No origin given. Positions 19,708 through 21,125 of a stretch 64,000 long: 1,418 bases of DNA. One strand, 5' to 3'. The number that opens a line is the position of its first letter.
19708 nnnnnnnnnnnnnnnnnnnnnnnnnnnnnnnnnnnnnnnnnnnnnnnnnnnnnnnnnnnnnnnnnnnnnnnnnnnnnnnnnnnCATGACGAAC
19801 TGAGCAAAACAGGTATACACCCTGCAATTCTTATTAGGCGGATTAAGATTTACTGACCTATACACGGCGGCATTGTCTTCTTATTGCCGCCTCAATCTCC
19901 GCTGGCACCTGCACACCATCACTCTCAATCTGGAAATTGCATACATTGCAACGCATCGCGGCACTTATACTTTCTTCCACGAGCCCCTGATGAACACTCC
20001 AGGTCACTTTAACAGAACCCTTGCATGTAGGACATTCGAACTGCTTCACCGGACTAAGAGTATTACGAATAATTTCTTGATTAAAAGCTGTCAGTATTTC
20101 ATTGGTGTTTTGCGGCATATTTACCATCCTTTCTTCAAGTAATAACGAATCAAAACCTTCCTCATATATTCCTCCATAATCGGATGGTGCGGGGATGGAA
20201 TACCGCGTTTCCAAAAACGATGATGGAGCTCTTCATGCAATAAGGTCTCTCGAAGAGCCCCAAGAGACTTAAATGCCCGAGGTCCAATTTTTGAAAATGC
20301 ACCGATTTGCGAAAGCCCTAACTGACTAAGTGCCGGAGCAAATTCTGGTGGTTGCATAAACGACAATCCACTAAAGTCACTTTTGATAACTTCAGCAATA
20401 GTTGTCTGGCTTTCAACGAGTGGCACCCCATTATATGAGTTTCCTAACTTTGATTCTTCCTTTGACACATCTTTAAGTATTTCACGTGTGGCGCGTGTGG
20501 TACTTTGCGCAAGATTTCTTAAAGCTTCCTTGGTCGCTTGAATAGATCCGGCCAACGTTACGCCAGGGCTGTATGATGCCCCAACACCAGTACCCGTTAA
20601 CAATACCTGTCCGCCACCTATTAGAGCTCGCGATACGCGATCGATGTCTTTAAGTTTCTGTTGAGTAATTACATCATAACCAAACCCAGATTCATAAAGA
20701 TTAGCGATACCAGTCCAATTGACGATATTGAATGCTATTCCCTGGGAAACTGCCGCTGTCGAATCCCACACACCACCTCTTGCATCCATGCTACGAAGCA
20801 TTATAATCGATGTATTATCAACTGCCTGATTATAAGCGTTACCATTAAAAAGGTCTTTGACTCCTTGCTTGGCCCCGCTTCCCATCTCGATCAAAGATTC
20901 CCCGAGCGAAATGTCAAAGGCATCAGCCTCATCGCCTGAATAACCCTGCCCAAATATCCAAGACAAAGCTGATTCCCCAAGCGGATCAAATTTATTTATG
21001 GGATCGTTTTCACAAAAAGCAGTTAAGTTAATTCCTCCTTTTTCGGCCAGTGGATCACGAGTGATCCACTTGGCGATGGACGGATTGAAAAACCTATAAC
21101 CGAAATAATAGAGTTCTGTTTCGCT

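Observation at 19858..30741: Rhs polymorphic toxin locus: LamG/TSP3 surface protein, a 2245-aa Rhs protein with an HExxH-containing C-terminal tip, and a zinc-ribbon putative immunity gene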

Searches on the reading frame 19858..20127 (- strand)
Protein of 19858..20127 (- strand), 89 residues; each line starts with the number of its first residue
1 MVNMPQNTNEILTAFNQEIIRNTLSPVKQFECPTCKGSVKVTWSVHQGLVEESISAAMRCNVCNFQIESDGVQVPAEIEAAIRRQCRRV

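Call 7: search_protein_families(library=pfam, proteins=[window:19858-20127:-], max_evalue=0.01)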
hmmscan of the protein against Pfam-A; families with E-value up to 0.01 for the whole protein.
window:19858-20127:- (89 aa): 5 families
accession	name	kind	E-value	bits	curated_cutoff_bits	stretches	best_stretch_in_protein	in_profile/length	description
PF24042.1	DUF7351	-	1.4e-05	25.4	31.2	1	7-70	45-107/177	Domain of unknown function (DUF7351)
PF05129.18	Zn_ribbon_Elf1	-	0.0006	20.3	29.8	1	21-71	14-60/79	Transcription elongation factor Elf1 like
PF23733.2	GRXCR1-2_C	-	0.0025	18.1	26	1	32-64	12-36/47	GRXCR1/2, C-terminal domain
PF24441.1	DUF7560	-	0.0033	17.5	27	0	29-51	5-27/44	Family of unknown function (DUF7560)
PF01096.23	Zn_ribbon_TFIIS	-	0.0062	16.8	21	1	30-66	1-37/39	Transcription factor S-II (TFIIS)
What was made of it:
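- Its weak matches are all to generic zinc-ribbon families, such as the Elf1 and TFIIS ribbons, Lar and DUF7351 (call 7).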

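Call 9: search_protein_families(library=ncbifam, proteins=[window:19858-20127:-], max_evalue=0.001)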
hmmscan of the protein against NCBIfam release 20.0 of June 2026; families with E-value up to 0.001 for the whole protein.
window:19858-20127:- (89 aa): 0 families
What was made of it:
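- On T6SS Rhs effector: Pfam and NCBIfam gave no such hits (calls 7, 9).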

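Call 14: find_homologous_proteins(query=window:19861-20118:-, max_evalue=0.01)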
Query window:19861-20118:- (86 aa): 1 proteins with E <= 0.01 among 1 candidates.
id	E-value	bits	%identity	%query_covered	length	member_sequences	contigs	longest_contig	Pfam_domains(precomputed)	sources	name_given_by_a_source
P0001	1.2e-50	186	100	100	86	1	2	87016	PF24042.2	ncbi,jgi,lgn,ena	ncbi:MAG: hypothetical protein WCO10_00185 [bacterium]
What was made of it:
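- Tried and rejected: The same search with the small ORF found only itself (call 14).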

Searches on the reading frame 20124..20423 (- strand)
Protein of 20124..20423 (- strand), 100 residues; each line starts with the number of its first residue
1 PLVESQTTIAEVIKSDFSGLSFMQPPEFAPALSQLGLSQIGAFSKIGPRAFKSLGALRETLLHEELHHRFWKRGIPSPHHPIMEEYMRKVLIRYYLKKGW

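Call 24: find_related_loci(query=A1, collection=genome_contigs, flank=4000)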
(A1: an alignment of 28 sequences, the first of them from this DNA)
Query A1 (100 aa) in genome_contigs; peptide patterns used: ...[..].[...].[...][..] (x = any residue, [..] = any of these).
90 stretches matched a pattern; 66 encode a relative of the query (tblastn E <= 1e-3); 65 distinct loci.
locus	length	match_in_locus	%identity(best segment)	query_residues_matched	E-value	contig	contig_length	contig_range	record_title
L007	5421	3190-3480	42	7-100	2e-22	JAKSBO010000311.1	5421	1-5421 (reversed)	MAG: Desulfobacterales bacterium isolate MAG.189 k141_3639659, whole genome shotgun sequence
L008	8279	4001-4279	41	9-99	3e-21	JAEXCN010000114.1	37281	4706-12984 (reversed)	MAG: Proteobacteria bacterium isolate OH_HBB_116 k127_385657, whole genome shotgun sequence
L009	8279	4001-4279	43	9-100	1e-20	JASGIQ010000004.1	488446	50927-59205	MAG: Aquabacterium sp. isolate 5N352 JMF-2111-06-0005.ont.bin.352_3, whole genome shotgun sequence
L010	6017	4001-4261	47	9-94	3e-20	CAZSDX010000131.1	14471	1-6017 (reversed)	MAG TPA_asm: uncultured Polyangiaceae bacterium isolate SRP290908_co2_191 genome assembly, contig: NODE_5691_length_1447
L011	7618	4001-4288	39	6-100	1e-19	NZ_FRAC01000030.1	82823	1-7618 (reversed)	Anaerocolumna jejuensis DSM 15929, whole genome shotgun sequence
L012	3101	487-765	40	9-100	3e-19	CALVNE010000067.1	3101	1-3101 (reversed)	MAG: uncultured Clostridia bacterium isolate BRZ_EH__bin128 genome assembly, contig: BRZ_EH__NODE_54664_length_3101_cov_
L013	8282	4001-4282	41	12-100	6e-19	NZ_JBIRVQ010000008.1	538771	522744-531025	Nocardia sp. NPDC020380 NPDC020380_123_C3.ctg-0008, whole genome shotgun sequence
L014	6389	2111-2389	39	9-100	8e-19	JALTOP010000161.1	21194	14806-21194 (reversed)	MAG: Planctomycetaceae bacterium isolate S139_metabat2_scaf2bin.267 S139_NODE_1864_length_21194_cov_1.705748, whole geno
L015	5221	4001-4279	40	9-100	9e-19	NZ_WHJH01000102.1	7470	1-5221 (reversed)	Massilia mucilaginosa strain CCM 8733 NODE_102_length_7470_cov_6.957919, whole genome shotgun sequence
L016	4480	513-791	41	9-100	2e-18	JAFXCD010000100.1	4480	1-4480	MAG: Lachnospiraceae bacterium isolate RGIG6281 Sheep_Rectum-3__c801623, whole genome shotgun sequence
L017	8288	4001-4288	39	6-100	2e-18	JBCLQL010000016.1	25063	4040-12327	Lachnospiraceae bacterium 46-61 voucher GPTB0115 scaffold16, whole genome shotgun sequence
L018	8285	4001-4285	38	9-100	2e-18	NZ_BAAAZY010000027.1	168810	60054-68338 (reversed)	Streptomyces shaanxiensis strain JCM 16925 sequence27, whole genome shotgun sequence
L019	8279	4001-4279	39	9-100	9e-18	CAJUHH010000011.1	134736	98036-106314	MAG TPA_asm: uncultured Lachnospiraceae bacterium isolate MGBC132469 genome assembly, contig: MGBC132469.11, whole genom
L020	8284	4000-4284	35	9-100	1e-17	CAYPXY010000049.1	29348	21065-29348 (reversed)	MAG TPA_asm: uncultured Pirellulaceae bacterium isolate SRP344714_co1_177 genome assembly, contig: NODE_3121_length_2934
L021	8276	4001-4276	38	13-100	4e-17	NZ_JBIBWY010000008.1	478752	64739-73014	Streptomyces massasporeus strain NPDC014839 NPDC014839_262_D5.ctg-0008, whole genome shotgun sequence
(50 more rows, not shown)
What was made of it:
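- Closest known: Rhs/YD-repeat polymorphic toxins with a Tox-MPTase5 tip and a signal peptide only. Different: Here the domain is far more widespread, including Firmicutes, Myxococcota, Planctomycetota, Chloroflexi-type MAGs and archaeal MAGs (call 24).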

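Call 39: predict_structure(alignment_id=A1)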
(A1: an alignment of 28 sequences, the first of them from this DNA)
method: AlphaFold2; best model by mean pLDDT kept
length: 100 residues; sequences in the alignment: 28
mean_pLDDT: 95.0   pTM: 0.86
mean pLDDT of the five models: 95.0, 93.7, 93.2, 92.9, 91.9
residues with pLDDT >= 90: 89; 70-90: 11; 50-70: 0; < 50: 0
segments of 3 or more residues with pLDDT < 50: none
pLDDT, mean of each block of 10 residues (from residue 1): 93 96 97 97 97 97 97 91 91 94
secondary structure, 60 per line:
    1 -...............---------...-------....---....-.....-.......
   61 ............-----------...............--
elements in order: H2-16 E26-28 E36-39 E43-46 H48-52 H54-72 H84-98
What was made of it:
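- On Tox-MPTase5 (PF15641): The model has pLDDT 95 with the expected topology (call 39).
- The AlphaFold2 model has pLDDT 95 with helix, three strands and an HExxH helix (call 39).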

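Call 42: fold_search(model_id=the predicted structure, library=pdb)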
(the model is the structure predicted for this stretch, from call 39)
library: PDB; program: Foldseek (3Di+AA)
matches with E <= 10: 61; with E <= 0.001: 0
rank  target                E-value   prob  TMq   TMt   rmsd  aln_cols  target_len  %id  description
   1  4qhi_A                7.5e-02  0.80  0.47  0.44   8.4       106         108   14  Crystal structure of Methanocaldococcus jannaschii selecase mutant R36W (released 2014-07-16)
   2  4qhi_C                1.0e-01  0.69  0.45  0.43   8.6       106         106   14  Crystal structure of Methanocaldococcus jannaschii selecase mutant R36W (released 2014-07-16)
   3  6mdw                  1.3e-01  0.84  0.55  0.34   5.0       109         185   19  Mechanism of protease dependent DPC repair (released 2019-04-10)
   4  4qhg                  1.9e-01  0.54  0.45  0.42   9.1       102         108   17  Crystal structure of Methanocaldococcus jannaschii dimeric selecase (released 2014-07-16)
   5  4qhj_A                2.0e-01  0.51  0.44  0.41   9.6       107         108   14  Crystal structure of Methanocaldococcus jannaschii selecase mutant I100F+H107F (released 2014-07-16)
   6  4qhi_B                2.1e-01  0.60  0.45  0.42   5.1        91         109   15  Crystal structure of Methanocaldococcus jannaschii selecase mutant R36W (released 2014-07-16)
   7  8slm                  2.1e-01  0.44  0.43  0.20  11.8       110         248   15  Crystal structure of Deinococcus geothermalis PprI (released 2024-03-13)
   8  4jix_A                6.5e-01  0.14  0.34  0.31   8.9       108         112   10  Crystal structure of the metallopeptidase zymogen of Methanocaldococcus jannaschii jannalysin (released 2013-06-12)
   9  4qhi_D                7.3e-01  0.33  0.49  0.46   7.0       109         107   16  Crystal structure of Methanocaldococcus jannaschii selecase mutant R36W (released 2014-07-16)
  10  4jix_B                8.4e-01  0.33  0.44  0.43   5.0        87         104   16  Crystal structure of the metallopeptidase zymogen of Methanocaldococcus jannaschii jannalysin (released 2013-06-12)
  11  8exr_A                1.0e+00  0.16  0.42  0.21   7.7       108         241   16  Cryo-EM structure of S. aureus BlaR1 TM and zinc metalloprotease domain (released 2023-01-11)
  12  3dsl_B                1.1e+00  0.18  0.33  0.09   7.4        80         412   15  The Three-dimensional Structure of Bothropasin, the Main Hemorrhagic Factor from Bothrops jararaca venom. (released 2008-10-21)
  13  8exq_A                1.8e+00  0.14  0.43  0.11   7.4       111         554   14  Cryo-EM structure of S. aureus BlaR1 with C1 symmetry (released 2023-01-11)
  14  1sf8_A                1.8e+00  0.12  0.37  0.34   6.9       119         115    8  Crystal structure of the carboxy-terminal domain of htpG, the E. coli Hsp90 (released 2004-06-15)
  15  3dti                  2.0e+00  0.15  0.37  0.17  11.7        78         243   19  Crystal structure of the IRRE protein, a central regulator of DNA damage repair in deinococcaceae (released 2009-02-10)
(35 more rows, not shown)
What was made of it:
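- The top Foldseek hits are selecase, SPRTN, IrrE/PprI, jannalysin and BlaR1 (call 42).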

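Call 58: search_solved_structures(query=A1, max_evalue=10)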
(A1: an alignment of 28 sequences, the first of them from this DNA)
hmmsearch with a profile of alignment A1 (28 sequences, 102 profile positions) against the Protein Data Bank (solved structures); distinct sequences matched with E-value up to 10: 5.
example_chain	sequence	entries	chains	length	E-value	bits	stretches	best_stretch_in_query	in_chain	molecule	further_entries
7kzm_H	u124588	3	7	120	0.32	14.3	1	14-62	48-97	Dynein 11 kDa light chain, flagellar outer arm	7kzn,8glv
6mdx_A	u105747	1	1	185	0.35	14.1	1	50-100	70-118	SprT-like domain-containing protein Spartan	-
6mdw_A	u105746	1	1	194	0.5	13.6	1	50-100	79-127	SprT-like domain-containing protein Spartan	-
9cz8_A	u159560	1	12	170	1.3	12.3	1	38-72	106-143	DNA protection during starvation protein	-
7stw_A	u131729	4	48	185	1.4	12.2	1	38-72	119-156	DNA protection during starvation protein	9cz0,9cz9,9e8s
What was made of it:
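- Closest known: Minimal zincins: minigluzincins. Same: These are the top-ranked Foldseek and profile matches (calls 42, 58).
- Tried and rejected: A profile search of A1 against PDB sequences gave only non-significant hits (SPRTN E 0.35, call 58).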

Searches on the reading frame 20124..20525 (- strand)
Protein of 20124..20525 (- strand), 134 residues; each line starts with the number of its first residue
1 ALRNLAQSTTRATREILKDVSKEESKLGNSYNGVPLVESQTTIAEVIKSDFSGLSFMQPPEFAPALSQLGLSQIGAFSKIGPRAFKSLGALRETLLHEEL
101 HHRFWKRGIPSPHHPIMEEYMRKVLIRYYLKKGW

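Call 66: find_related_loci(query=A4, collection=metagenome_contigs, flank=3000)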
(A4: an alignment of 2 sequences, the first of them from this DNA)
Query A4 (134 aa) in metagenome_contigs; peptide patterns used: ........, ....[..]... (x = any residue, [..] = any of these).
206 stretches matched a pattern; 2 encode a relative of the query (tblastn E <= 1e-3); 2 distinct loci.
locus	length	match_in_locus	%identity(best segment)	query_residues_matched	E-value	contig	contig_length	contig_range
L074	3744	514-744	31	40-109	1e-9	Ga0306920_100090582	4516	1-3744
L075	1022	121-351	31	40-109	1e-9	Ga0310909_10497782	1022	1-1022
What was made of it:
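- Tried and rejected: The metagenome scan for close relatives of the tip found only 2 loci (call 66).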

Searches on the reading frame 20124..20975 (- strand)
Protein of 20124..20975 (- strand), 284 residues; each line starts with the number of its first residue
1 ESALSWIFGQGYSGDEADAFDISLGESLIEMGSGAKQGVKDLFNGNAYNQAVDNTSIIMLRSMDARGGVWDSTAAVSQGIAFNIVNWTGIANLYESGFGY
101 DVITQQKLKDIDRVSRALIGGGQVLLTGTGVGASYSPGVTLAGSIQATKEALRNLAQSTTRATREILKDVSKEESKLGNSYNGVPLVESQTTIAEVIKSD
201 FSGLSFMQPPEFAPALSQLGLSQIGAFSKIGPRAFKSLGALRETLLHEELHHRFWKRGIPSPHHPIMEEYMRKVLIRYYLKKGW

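Call 12: find_homologous_proteins(query=window:20124-20975:-)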
Query seq(284 aa): 2291 candidates shared short words with the query, none scored E <= 0.001.
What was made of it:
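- Tried and rejected: A word-indexed homologue search with the 284-aa tip found nothing (call 12).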

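Call 20: search_protein_representatives(protein=window:20124-20975:-)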
Query: 284 residues. Proteins with E-value up to 0.001 (for the whole library): 128; up to 1e-10: 34; up to 1e-30: 3. The best 128 are listed.
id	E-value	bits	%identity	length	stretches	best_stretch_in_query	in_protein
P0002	2.5e-182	620.6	100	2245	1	1-284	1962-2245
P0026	1.9e-37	145.5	44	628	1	2-178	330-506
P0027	2.0e-33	132.3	47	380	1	2-141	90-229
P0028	1.8e-27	112.8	36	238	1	3-161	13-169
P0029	3.7e-26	108.5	44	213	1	150-284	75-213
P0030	3.6e-17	79.0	47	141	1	191-284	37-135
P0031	9.9e-16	74.3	45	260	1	59-164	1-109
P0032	1.1e-14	70.8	40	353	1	154-278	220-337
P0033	3.9e-14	69.1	42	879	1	179-284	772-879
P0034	6.4e-14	68.3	43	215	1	183-284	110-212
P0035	9.2e-14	67.8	41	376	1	189-284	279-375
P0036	1.4e-13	67.2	43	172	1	183-284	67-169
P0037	3.4e-13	66.0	44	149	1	190-284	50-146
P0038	3.6e-13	65.9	41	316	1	192-281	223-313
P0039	3.9e-13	65.8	23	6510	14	118-215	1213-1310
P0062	5.2e-10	55.5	45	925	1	46-143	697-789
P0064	8.9e-10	54.8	35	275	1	4-138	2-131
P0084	1.9e-08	50.4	33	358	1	1-137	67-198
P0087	2.7e-08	49.9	38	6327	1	191-284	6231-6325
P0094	1.3e-07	47.7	32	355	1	2-160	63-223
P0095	1.3e-07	47.6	42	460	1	3-134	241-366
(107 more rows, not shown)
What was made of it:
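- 20439..20975 (-): Pre-toxin linker module, aa 1962 to about 2140. Other proteins share it but carry different toxins. Call 20 (P0026-P0028 and others, 36-47% identity).
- Tried and rejected: The exhaustive HMMER search was needed (call 20).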

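Call 33: search_protein_families(library=pfam, proteins=[P0026, P0027, P0028, P0031, P0062, P0064, P0084, P0094, P0095, P0029], max_evalue=0.01)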
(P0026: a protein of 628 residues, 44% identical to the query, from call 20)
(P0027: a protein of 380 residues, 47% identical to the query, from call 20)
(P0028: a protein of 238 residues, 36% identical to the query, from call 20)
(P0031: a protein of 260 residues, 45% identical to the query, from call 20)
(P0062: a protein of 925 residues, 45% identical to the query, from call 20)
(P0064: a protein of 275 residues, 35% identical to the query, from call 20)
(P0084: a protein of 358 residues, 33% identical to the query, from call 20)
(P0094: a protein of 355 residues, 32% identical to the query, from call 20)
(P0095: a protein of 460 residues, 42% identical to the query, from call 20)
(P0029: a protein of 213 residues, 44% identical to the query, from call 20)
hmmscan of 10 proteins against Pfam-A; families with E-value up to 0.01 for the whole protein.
P0026 (628 aa): 0 families

P0027 (380 aa): 1 family
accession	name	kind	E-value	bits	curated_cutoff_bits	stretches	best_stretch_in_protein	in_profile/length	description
PF14021.12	TNT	-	8e-22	77.9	27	1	292-377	2-86/88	Tuberculosis necrotizing toxin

P0028 (238 aa): 0 families

P0031 (260 aa): 0 families

P0062 (925 aa): 1 family
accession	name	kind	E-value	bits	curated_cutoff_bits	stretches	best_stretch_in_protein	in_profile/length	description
PF05593.20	RHS_repeat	-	0.0073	17.1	22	1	394-433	1-35/38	RHS Repeat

P0064 (275 aa): 0 families

P0084 (358 aa): 0 families

P0094 (355 aa): 0 families

P0095 (460 aa): 1 family
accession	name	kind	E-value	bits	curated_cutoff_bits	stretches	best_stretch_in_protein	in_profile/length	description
PF05593.20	RHS_repeat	-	0.0012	19.7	22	1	139-168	1-29/38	RHS Repeat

P0029 (213 aa): 1 family
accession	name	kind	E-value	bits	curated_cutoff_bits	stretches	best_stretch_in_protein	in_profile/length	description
PF15641.12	Tox-MPTase5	-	4.6e-07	30.3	27.3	1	115-197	15-90/110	Metallopeptidase toxin 5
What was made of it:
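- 20439..20975 (-): P0027 ends in TNT (call 33).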
